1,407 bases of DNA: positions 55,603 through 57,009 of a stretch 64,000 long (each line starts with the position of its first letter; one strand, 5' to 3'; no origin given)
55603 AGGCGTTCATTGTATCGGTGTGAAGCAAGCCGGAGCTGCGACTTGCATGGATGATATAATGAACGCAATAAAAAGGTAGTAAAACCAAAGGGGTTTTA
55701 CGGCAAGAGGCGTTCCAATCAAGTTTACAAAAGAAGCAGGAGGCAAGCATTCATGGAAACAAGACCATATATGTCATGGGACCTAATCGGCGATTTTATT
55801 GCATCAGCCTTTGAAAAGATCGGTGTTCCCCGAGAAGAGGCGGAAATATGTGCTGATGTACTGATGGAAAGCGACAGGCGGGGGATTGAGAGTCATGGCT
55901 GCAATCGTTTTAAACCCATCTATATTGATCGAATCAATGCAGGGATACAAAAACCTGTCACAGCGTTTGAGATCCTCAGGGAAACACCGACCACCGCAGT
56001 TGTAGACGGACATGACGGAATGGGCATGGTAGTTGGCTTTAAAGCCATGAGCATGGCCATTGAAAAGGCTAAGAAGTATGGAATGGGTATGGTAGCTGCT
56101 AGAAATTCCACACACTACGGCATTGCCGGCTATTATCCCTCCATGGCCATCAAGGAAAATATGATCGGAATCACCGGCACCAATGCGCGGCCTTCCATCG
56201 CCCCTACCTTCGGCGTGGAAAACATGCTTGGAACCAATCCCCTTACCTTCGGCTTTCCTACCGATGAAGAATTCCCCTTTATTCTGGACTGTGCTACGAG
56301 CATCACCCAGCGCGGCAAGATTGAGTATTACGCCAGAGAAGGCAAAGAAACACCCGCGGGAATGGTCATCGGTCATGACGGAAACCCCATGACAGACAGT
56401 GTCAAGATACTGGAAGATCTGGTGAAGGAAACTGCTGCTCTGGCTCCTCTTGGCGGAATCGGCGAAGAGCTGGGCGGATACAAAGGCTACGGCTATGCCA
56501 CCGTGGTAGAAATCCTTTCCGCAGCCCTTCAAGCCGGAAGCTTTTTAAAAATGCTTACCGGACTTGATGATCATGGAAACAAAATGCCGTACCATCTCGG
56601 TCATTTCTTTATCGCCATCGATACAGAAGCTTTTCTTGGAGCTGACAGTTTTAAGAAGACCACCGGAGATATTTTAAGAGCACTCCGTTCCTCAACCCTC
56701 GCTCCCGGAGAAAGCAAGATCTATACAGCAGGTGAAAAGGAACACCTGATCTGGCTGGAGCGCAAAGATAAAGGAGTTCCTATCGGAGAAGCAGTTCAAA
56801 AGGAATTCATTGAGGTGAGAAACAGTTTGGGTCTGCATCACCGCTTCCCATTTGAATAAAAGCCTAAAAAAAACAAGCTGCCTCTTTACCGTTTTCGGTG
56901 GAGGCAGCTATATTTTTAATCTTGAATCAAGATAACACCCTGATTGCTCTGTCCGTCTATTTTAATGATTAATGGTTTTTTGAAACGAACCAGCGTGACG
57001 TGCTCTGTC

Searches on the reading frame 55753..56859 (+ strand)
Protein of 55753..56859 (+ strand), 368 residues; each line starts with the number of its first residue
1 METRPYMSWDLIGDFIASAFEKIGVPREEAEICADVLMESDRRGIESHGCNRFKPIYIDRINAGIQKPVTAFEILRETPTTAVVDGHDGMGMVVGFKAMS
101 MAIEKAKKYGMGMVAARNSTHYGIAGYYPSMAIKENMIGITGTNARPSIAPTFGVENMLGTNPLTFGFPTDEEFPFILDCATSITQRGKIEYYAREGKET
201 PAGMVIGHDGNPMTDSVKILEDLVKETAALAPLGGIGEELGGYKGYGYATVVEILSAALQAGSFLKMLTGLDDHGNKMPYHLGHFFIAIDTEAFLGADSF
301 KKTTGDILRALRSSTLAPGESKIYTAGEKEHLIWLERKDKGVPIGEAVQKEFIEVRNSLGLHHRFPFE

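Call 10: find_encoding_contigs(protein=window:55753-56859:+, flank=3000, max_places=10)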
Protein window:55753-56859:+ (368 aa): 1 contig read that carries it; 1 place shown.
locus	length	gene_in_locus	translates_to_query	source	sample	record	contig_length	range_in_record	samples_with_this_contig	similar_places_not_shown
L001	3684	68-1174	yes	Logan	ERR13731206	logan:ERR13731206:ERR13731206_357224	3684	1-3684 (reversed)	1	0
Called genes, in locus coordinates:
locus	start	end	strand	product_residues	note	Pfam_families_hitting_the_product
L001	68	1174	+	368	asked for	PF02615:Ldh_2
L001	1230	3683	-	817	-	?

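Call 11: search_protein_families(library=pfam, proteins=[window:55753-56859:+])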
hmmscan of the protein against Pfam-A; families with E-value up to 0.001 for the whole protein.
window:55753-56859:+ (368 aa): 1 family
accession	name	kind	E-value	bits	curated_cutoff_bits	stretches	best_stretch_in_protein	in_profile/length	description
PF02615.19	Ldh_2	-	4.8e-122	407.7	38.8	1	11-351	5-331/333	Malate/L-lactate dehydrogenase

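Call 26: search_protein_families(library=ncbifam, alignment_id=A2, max_evalue=0.00001)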
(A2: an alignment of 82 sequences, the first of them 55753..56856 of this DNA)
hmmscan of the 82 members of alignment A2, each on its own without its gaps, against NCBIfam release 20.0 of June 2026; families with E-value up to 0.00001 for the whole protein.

A. member 1, window:55753-56856:+ (368 aa): 5 families
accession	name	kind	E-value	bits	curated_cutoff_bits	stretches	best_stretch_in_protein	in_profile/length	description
NF040650.1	sulfolac_dhydr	equivalog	3.5e-77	259.9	500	1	15-361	11-335/339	L-sulfolactate dehydrogenase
NF007504.0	PRK10098.1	equivalog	1.2e-52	178.9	336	1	7-361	7-346/360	malate/lactate/ureidoglycolate dehydrogenase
NF011599.0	PRK15025.1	equivalog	1.1e-49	169.4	356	1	13-349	9-328/349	ureidoglycolate dehydrogenase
TIGR03175.1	AllD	equivalog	2.8e-45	155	496.2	1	15-350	11-329/349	ureidoglycolate dehydrogenase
NF009750.0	PRK13260.1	equivalog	1.5e-38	132.8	316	1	20-350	16-327/332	3-dehydro-L-gulonate 2-dehydrogenase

B. families by the number of members that match (of 82 scanned): 969 families (the first 25 are shown)
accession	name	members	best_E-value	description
NF008302.0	PRK11091.1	4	3e-17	aerobic respiration two-component sensor histidine kinase ArcB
NF053854.1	RespRegPhoBBctds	3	6.8e-61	two-component system response regulator PhoB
NF051850.1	RespRegRprY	3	2.3e-48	response regulator transcription factor RprY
NF045991.1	RespRegCtrARhodob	3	1.1e-41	response regulator transcription factor CtrA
NF007135.0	PRK09581.1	3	3.8e-34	PleD family two-component system response regulator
NF047465.1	hybrid_HK_LvrA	3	3.8e-21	hybrid histidine kinase/response regulator LvrA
NF041946.1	LuxO_transreg_Vib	3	1.9e-15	quorum-sensing sigma-54 dependent transcriptional regulator LuxO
NF008099.0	PRK10841.1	3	5.6e-15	two-component system sensor histidine kinase RcsC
NF010684.1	PRK14084.1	3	2e-14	response regulator transcription factor LytR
NF038297.2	hybrid_HK_HrmK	3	1e-13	hybrid histidine kinase/response regulator HrmK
TIGR02956.1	TMAO_torS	3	1.3e-13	TMAO reductase system sensor histidine kinase/response regulator TorS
NF041880.1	EPS_EpsF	3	1.5e-13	response regulator EpsF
NF011874.0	PRK15347.1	3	1.7e-13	two component system sensor kinase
NF041947.1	LuxQ_Vibrio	3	5.8e-12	quorum-sensing autoinducer 2 sensor kinase/phosphatase LuxQ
NF008677.0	PRK11697.1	3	7.8e-11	two-component system response regulator BtsR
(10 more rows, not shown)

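Call 27: search_protein_families(library=pfam, alignment_id=A2, max_evalue=0.00001)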
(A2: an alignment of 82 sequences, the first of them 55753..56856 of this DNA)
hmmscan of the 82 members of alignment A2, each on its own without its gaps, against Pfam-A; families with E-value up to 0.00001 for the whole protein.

A. member 1, window:55753-56856:+ (368 aa): 1 family
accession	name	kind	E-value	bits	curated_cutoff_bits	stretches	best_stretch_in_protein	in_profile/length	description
PF02615.19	Ldh_2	-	4.8e-122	407.7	38.8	1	11-351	5-331/333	Malate/L-lactate dehydrogenase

B. families by the number of members that match (of 82 scanned): 135 families (the first 25 are shown)
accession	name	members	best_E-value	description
PF00072.30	Response_reg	3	1.3e-31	Response regulator receiver domain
PF00009.33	GTP_EFTU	2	6.3e-55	Elongation factor Tu GTP binding domain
PF00155.27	Aminotran_1_2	2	1.2e-32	Aminotransferase class I and II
PF00486.34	Trans_reg_C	2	7.2e-28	Transcriptional regulatory protein, C terminal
PF00679.30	EFG_C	2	3.1e-25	Elongation factor G C-terminus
PF03144.31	GTP_EFTU_D2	2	4.3e-14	Elongation factor Tu domain 2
PF01966.28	HD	2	1.4e-12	HD domain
PF01336.31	tRNA_anti-codon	2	2.6e-07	OB-fold nucleic acid binding domain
PF07514.17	TraI_2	2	2.1e-06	Putative helicase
PF06874.16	FBPase_2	1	0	Firmicute fructose-1,6-bisphosphatase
PF07556.16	DUF1538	1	2.1e-138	Protein of unknown function (DUF1538)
PF02615.19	Ldh_2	1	4.8e-122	Malate/L-lactate dehydrogenase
PF00749.27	tRNA-synt_1c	1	2e-104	tRNA synthetases class I (E and Q), catalytic domain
PF00580.27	UvrD-helicase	1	9.9e-95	UvrD/REP helicase N-terminal domain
PF00266.25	Aminotran_5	1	1.4e-86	Aminotransferase class-V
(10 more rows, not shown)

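Call 43: find_homologous_proteins(query=window:55753-56859:+, max_evalue=1e-60)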
Query window:55753-56859:+ (368 aa): 8000 proteins with E <= 1e-60 among 8000 candidates; the best 120 are listed.
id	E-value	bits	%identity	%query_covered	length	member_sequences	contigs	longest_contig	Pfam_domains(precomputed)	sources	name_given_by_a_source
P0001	2.0e-238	809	96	100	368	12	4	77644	PF02615.20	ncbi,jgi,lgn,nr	ncbi:MAG: mdh [Bacillota bacterium]|jgi:LDH2 family malate/lactate/ureidoglycolate dehydrogenase|nr:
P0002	7.4e-224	761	89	100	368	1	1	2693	PF02615.20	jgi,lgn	-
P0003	8.5e-220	747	88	100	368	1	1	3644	PF02615.20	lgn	-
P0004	1.2e-219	747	89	100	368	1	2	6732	PF02615.20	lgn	-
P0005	2.0e-219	746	89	100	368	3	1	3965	PF02615.20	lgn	-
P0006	2.4e-218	743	86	100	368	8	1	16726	PF02615.20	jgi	-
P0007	2.8e-218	742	87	100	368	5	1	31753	PF02615.20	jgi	-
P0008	2.9e-218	742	87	100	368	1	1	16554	PF02615.20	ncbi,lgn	-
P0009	3.1e-218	742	88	100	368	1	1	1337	PF02615.20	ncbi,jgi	-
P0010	3.5e-218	742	87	100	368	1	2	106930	PF02615.20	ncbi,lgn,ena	-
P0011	3.9e-218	742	87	100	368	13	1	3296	PF02615.20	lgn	-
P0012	5.3e-218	741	88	100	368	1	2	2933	PF02615.20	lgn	-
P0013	1.7e-217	740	86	100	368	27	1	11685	PF02615.20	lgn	-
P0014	2.6e-217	739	86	100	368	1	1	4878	PF02615.20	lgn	-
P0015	8.2e-217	738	87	100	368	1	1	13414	PF02615.20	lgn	-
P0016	1.3e-216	737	88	100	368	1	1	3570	PF02615.20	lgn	-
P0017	2.9e-216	736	87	100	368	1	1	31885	PF02615.20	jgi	-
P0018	2.9e-216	736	87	100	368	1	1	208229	PF02615.20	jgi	jgi:LDH2 family malate/lactate/ureidoglycolate dehydrogenase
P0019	4.6e-216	735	86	100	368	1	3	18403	PF02615.20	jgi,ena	-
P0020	7.0e-216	734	87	100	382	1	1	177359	PF02615.20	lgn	-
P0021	1.4e-215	733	86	100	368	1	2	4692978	PF02615.20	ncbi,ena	-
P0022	1.1e-213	727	86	100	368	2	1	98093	PF02615.20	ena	-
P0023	1.3e-213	727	85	100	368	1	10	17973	PF02615.20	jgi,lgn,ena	-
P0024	2.1e-210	716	85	100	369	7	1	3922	PF02615.20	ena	-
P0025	3.8e-209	712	85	100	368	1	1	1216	PF02615.20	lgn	-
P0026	5.8e-209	712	83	100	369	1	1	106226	PF02615.20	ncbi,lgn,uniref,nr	ncbi:Ldh family oxidoreductase [Alkalibacter saccharofermentans]|uniref:Malate/lactate/ureidoglycola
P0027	1.1e-208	711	84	100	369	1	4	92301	PF02615.20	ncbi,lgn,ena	-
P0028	1.3e-208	711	84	100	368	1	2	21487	PF02615.20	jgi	jgi:LDH2 family malate/lactate/ureidoglycolate dehydrogenase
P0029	1.5e-208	710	84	100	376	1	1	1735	PF02615.20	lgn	-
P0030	2.4e-208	710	83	100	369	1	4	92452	PF02615.20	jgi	-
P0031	2.5e-208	710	83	100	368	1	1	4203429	PF02615.20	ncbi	-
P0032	6.4e-208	708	84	100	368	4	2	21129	PF02615.20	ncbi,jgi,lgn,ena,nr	ncbi:MAG: Ldh family oxidoreductase [Clostridiales bacterium]|nr:Ldh family oxidoreductase [Clostrid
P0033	1.5e-207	707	84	100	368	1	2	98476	PF02615.20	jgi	jgi:LDH2 family malate/lactate/ureidoglycolate dehydrogenase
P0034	1.6e-207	707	83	100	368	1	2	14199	PF02615.20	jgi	jgi:LDH2 family malate/lactate/ureidoglycolate dehydrogenase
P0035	3.0e-207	706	84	100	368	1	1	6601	PF02615.20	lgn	-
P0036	3.2e-207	706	82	100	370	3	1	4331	PF02615.20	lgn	-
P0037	4.2e-207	706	82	100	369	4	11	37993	PF02615.20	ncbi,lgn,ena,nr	ncbi:MAG TPA: lactate dehydrogenase [Eubacteriaceae bacterium]|nr:lactate dehydrogenase [Eubacteriac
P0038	6.4e-207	705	83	100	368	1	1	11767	PF02615.20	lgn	-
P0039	7.0e-207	705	83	100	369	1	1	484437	PF02615.20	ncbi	ncbi:MAG: Ldh family oxidoreductase [Anaerofustis sp.]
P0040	1.3e-206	704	83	100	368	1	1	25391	PF02615.20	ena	-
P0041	2.3e-206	703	82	100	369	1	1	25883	PF02615.20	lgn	-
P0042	4.6e-206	702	82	100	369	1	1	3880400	PF02615.20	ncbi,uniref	ncbi:Ldh family oxidoreductase [Alloiococcus sp. CFN-8]|uniref:Ldh family oxidoreductase n=1 Tax=All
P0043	1.5e-205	701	82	100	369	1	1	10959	PF02615.20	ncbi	-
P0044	2.6e-205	700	82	100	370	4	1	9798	PF02615.20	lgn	-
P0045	2.7e-205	700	83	100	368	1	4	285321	PF02615.20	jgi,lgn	jgi:L-2-hydroxycarboxylate dehydrogenase (NAD+)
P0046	2.9e-205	700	82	100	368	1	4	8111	PF02615.20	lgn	-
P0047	7.6e-205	698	82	100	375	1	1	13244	PF02615.20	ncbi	ncbi:MAG: Ldh family oxidoreductase [Vulcanibacillus sp.]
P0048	1.4e-204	697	83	100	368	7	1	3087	PF02615.20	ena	-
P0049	1.4e-204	697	83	100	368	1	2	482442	PF02615.20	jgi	jgi:LDH2 family malate/lactate/ureidoglycolate dehydrogenase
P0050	2.9e-204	696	82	100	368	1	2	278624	PF02615.20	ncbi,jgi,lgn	jgi:L-2-hydroxycarboxylate dehydrogenase (NAD+)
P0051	3.0e-204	696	82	100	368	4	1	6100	PF02615.20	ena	-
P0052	5.4e-204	695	82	100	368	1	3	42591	PF02615.20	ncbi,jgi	jgi:LDH2 family malate/lactate/ureidoglycolate dehydrogenase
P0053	1.1e-203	694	82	100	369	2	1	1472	PF02615.20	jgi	-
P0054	2.3e-203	693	81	100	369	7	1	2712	PF02615.20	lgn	-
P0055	4.7e-203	692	82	100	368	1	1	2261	PF02615.20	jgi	jgi:LDH2 family malate/lactate/ureidoglycolate dehydrogenase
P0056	7.2e-203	692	82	100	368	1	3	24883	PF02615.20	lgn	-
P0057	1.2e-202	691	82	100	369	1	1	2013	PF02615.20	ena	-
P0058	1.3e-202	691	82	100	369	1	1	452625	PF02615.20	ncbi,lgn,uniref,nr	ncbi:Ldh family oxidoreductase [Mobilitalea sibirica]|uniref:Ldh family oxidoreductase n=1 Tax=Mobil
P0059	2.7e-202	690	81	100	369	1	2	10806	PF02615.20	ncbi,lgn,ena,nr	ncbi:MAG: Ldh family oxidoreductase [Eubacteriales bacterium]|nr:Ldh family oxidoreductase [Eubacter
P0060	2.8e-202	690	81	100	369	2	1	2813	PF02615.20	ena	-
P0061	3.1e-202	690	82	100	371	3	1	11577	PF02615.20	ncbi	-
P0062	3.6e-202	689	81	100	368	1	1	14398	PF02615.20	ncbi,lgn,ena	-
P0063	5.6e-202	689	82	100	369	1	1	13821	PF02615.20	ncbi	-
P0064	6.9e-202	688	82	100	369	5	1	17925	PF02615.20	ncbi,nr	ncbi:MAG: Ldh family oxidoreductase [Lachnospiraceae bacterium]|nr:Ldh family oxidoreductase [Lachno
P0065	1.1e-201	688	82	100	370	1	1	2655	PF02615.20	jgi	jgi:L-2-hydroxycarboxylate dehydrogenase (NAD+)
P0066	1.6e-201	687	81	100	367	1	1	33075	PF02615.20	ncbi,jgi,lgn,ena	-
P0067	2.4e-201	687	80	100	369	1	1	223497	PF02615.20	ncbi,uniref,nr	ncbi:Ldh family oxidoreductase [Alkalibacter mobilis]|uniref:Ldh family oxidoreductase n=1 Tax=Alkal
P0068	2.4e-201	687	81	100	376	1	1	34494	PF02615.20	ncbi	ncbi:MAG: Ldh family oxidoreductase [Vulcanibacillus sp.]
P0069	3.7e-201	686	82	100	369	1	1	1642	PF02615.20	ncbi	-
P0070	4.9e-201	686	82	100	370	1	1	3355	PF02615.20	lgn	-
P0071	5.7e-201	685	81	100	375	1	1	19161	PF02615.20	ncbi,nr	ncbi:MAG: Ldh family oxidoreductase [Tissierellia bacterium]|nr:Ldh family oxidoreductase [Tissierel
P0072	8.1e-201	685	80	100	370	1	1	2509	PF02615.20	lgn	-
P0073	1.7e-200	684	80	100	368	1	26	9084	PF02615.20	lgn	-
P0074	2.1e-200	684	80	100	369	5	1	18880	PF02615.20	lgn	-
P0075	3.0e-200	683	81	100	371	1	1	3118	PF02615.20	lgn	-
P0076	6.1e-200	682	81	100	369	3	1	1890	PF02615.20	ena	-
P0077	6.3e-200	682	80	100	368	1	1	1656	PF02615.20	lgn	-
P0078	7.5e-200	682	81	100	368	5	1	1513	PF02615.20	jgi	-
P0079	1.0e-199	681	81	100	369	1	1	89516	PF02615.20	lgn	-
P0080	1.1e-199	681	81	100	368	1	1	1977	PF02615.20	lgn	-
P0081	1.2e-199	681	80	100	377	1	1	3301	PF02615.20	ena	-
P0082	2.0e-199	680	80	100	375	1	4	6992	PF02615.20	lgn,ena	-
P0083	2.0e-199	680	80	100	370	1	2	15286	PF02615.20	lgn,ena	-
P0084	2.2e-199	680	81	100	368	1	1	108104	PF02615.20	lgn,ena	-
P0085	2.4e-199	680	80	100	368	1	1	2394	PF02615.20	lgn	-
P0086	2.4e-199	680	82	100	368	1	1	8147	PF02615.20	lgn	-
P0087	2.4e-199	680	79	100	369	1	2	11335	PF02615.20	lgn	-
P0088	3.4e-199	680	80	100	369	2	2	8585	PF02615.20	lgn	-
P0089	4.8e-199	679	80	100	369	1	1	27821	PF02615.20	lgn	-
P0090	5.0e-199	679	79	100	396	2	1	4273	PF02615.20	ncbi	-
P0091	5.7e-199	679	80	100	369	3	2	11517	PF02615.20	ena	-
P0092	6.1e-199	679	80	100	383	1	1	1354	PF02615.20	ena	-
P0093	7.0e-199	679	80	100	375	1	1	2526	PF02615.20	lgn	-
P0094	7.5e-199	678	81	100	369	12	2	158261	PF02615.20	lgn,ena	-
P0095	8.8e-199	678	80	100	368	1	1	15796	PF02615.20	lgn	-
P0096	9.5e-199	678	81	100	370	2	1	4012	PF02615.20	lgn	-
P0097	1.4e-198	678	80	100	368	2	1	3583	PF02615.20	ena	-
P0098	1.9e-198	677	80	100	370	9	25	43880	PF02615.20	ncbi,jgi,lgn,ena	jgi:LDH2 family malate/lactate/ureidoglycolate dehydrogenase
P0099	2.6e-198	677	80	100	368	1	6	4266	PF02615.20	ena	-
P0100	2.6e-198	677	80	100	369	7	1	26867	PF02615.20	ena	-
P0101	2.9e-198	677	81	100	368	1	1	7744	PF02615.20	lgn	-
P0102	3.3e-198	676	80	100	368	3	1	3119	PF02615.20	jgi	-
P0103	3.4e-198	676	80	100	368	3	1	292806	PF02615.20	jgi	-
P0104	3.6e-198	676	80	100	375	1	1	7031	PF02615.20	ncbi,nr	ncbi:MAG: Ldh family oxidoreductase [Tissierellia bacterium]|nr:Ldh family oxidoreductase [Tissierel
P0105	3.7e-198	676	80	100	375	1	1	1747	PF02615.20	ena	-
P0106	3.9e-198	676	79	100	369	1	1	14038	PF02615.20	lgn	-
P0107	4.4e-198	676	80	100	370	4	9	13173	PF02615.20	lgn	-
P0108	4.6e-198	676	79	100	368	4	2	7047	PF02615.20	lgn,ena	-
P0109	5.5e-198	676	80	100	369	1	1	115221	PF02615.20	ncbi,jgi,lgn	-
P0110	6.7e-198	675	80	100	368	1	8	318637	PF02615.20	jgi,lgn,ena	-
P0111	8.5e-198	675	79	100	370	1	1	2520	PF02615.20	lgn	-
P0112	8.5e-198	675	79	100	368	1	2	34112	PF02615.20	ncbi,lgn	-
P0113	8.8e-198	675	80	100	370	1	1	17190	PF02615.20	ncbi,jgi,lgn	-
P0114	1.0e-197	675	84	96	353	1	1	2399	PF02615.20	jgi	jgi:LDH2 family malate/lactate/ureidoglycolate dehydrogenase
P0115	1.1e-197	675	80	100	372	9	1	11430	PF02615.20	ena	-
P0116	1.5e-197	674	80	100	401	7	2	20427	PF02615.20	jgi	jgi:L-2-hydroxycarboxylate dehydrogenase (NAD+)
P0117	2.0e-197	674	81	100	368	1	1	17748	PF02615.20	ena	-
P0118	2.2e-197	674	79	100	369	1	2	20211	PF02615.20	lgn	-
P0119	2.3e-197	674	79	100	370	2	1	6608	PF02615.20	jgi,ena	-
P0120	2.5e-197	673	79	100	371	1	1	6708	PF02615.20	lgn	-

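Call 44: find_encoding_contigs(protein=P0001, flank=2500, max_places=6)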
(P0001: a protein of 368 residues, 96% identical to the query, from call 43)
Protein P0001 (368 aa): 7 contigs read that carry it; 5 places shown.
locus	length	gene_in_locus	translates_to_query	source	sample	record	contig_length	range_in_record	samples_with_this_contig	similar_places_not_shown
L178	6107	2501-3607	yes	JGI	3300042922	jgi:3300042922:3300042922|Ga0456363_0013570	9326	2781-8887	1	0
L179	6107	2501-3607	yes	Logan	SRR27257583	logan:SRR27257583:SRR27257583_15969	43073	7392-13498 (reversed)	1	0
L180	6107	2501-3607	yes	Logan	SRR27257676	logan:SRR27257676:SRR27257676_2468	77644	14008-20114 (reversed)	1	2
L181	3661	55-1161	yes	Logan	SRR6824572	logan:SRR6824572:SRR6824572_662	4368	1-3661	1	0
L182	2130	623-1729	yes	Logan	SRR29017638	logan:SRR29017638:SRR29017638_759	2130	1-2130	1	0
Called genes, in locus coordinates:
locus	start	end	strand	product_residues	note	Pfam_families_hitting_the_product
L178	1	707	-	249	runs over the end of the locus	PF01061:ABC2_membrane, PF12698:ABC2_membrane_3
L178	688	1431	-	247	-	PF02463:SMC_N (weak), PF00005:ABC_tran, PF13304:AAA_21 (weak)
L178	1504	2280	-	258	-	PF12728:HTH_17 (faint), PF00376:MerR, PF13411:MerR_1, PF00376:MerR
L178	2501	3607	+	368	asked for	PF02615:Ldh_2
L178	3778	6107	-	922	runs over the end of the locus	?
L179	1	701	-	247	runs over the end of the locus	PF01061:ABC2_membrane, PF12698:ABC2_membrane_3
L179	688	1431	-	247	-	PF02463:SMC_N (weak), PF00005:ABC_tran, PF13304:AAA_21 (weak)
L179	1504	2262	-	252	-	PF00376:MerR, PF12728:HTH_17 (faint), PF13411:MerR_1 (weak), PF00376:MerR, PF13411:MerR_1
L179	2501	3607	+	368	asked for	PF02615:Ldh_2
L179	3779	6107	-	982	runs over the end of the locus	PF00072:Response_reg (weak), PF01326:PPDK_N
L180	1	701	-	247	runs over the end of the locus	PF01061:ABC2_membrane, PF12698:ABC2_membrane_3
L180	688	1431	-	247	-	PF02463:SMC_N (weak), PF00005:ABC_tran, PF13304:AAA_21 (weak)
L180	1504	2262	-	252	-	PF00376:MerR, PF12728:HTH_17 (faint), PF13411:MerR_1 (weak), PF00376:MerR, PF13411:MerR_1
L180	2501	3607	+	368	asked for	PF02615:Ldh_2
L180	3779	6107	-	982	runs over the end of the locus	PF00072:Response_reg (weak), PF01326:PPDK_N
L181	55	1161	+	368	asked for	PF02615:Ldh_2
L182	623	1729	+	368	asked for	PF02615:Ldh_2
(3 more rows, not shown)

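Call 45: find_encoding_contigs(protein=P0021, flank=2500, max_places=3)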
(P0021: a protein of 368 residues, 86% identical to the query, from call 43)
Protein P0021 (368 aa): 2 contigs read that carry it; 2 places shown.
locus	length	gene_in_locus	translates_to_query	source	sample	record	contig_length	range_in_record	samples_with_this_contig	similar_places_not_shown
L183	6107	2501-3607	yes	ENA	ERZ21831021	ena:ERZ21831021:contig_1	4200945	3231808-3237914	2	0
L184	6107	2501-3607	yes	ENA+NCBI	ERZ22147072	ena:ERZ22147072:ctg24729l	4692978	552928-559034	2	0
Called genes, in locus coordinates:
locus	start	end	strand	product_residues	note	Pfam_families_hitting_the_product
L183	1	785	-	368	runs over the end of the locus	PF07995:GSDH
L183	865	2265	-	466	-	-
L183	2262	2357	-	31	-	-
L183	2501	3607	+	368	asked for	PF02615:Ldh_2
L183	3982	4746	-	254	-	-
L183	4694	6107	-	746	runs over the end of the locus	PF00072:Response_reg (weak), PF01326:PPDK_N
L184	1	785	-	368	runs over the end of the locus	PF07995:GSDH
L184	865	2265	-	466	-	-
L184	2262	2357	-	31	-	-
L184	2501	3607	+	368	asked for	PF02615:Ldh_2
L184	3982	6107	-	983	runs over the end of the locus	PF00072:Response_reg (weak), PF01326:PPDK_N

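Call 46: find_encoding_contigs(protein=P0010, flank=2500, max_places=3)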
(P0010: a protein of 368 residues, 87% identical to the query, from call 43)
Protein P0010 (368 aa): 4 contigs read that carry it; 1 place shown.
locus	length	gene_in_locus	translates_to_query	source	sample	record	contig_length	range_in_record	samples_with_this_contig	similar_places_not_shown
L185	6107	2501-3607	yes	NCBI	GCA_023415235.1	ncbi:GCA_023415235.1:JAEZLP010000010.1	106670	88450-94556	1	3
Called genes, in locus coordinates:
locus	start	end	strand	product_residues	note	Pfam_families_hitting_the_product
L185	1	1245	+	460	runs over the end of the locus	PF00171:Aldedh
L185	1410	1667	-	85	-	PF12663:DUF3788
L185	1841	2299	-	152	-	PF06445:GyrI-like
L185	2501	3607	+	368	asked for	PF02615:Ldh_2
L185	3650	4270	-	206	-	-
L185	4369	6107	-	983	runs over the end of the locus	PF00072:Response_reg (weak), PF01326:PPDK_N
